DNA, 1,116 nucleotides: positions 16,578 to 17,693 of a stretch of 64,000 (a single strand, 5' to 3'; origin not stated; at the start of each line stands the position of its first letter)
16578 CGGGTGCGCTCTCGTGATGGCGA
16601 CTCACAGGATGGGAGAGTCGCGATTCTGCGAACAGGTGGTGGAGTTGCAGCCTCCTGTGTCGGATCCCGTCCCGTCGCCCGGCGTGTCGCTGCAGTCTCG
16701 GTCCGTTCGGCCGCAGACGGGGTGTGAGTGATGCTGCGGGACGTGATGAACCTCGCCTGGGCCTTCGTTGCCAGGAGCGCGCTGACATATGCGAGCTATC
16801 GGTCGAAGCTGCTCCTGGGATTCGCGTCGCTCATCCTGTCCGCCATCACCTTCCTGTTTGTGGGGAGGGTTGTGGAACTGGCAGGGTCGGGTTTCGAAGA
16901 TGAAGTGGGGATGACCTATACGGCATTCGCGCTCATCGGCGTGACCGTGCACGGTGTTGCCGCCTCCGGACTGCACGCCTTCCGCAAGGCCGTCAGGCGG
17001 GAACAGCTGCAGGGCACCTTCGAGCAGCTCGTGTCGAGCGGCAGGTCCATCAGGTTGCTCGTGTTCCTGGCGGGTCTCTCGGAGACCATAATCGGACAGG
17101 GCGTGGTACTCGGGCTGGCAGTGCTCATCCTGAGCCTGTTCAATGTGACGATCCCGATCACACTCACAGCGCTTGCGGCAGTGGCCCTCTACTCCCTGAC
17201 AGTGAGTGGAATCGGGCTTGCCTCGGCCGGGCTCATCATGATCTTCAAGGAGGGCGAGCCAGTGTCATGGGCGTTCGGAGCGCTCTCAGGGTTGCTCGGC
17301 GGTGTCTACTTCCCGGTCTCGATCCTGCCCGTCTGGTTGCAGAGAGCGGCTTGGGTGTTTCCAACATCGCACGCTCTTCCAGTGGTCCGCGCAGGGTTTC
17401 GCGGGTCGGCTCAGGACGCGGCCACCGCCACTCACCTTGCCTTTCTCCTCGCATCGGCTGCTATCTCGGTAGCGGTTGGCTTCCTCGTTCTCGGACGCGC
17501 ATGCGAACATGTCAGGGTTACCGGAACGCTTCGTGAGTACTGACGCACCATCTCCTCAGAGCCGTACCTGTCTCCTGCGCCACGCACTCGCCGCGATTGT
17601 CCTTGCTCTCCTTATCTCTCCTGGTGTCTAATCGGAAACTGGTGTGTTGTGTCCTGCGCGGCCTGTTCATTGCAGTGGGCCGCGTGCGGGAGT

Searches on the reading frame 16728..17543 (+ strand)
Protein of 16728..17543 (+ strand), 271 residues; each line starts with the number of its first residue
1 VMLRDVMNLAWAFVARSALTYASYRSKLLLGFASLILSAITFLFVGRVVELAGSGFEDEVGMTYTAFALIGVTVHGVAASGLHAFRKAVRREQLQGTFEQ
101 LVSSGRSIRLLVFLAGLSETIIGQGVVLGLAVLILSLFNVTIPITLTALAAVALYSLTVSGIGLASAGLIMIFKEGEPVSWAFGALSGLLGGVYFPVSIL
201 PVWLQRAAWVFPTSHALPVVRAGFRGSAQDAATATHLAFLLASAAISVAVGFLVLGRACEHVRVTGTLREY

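Call 7: search_protein_families(library=pfam, proteins=[window:16728-17543:+], max_evalue=0.01)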
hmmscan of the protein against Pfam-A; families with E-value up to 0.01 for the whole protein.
window:16728-17543:+ (271 aa): 2 families
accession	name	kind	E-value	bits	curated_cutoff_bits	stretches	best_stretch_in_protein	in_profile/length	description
PF01061.29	ABC2_membrane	-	1.3e-08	35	26.9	1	11-223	4-209/211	ABC-2 type transporter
PF12698.13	ABC2_membrane_3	-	0.00055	19.6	31.6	1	88-252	183-346/347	ABC-2 family transporter protein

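Call 8: search_protein_families(library=ncbifam, proteins=[window:16728-17543:+], max_evalue=0.01)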
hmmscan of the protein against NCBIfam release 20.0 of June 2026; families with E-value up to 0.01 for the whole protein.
window:16728-17543:+ (271 aa): 2 families
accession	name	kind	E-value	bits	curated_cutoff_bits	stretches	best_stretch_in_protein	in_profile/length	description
NF011648.0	PRK15066.1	subfamily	3.4e-08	33.4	225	1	35-256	33-250/257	ABC transporter permease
TIGR01247.1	drrB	subfamily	0.0022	17.7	223.05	1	113-251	96-232/236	daunorubicin resistance ABC transporter membrane protein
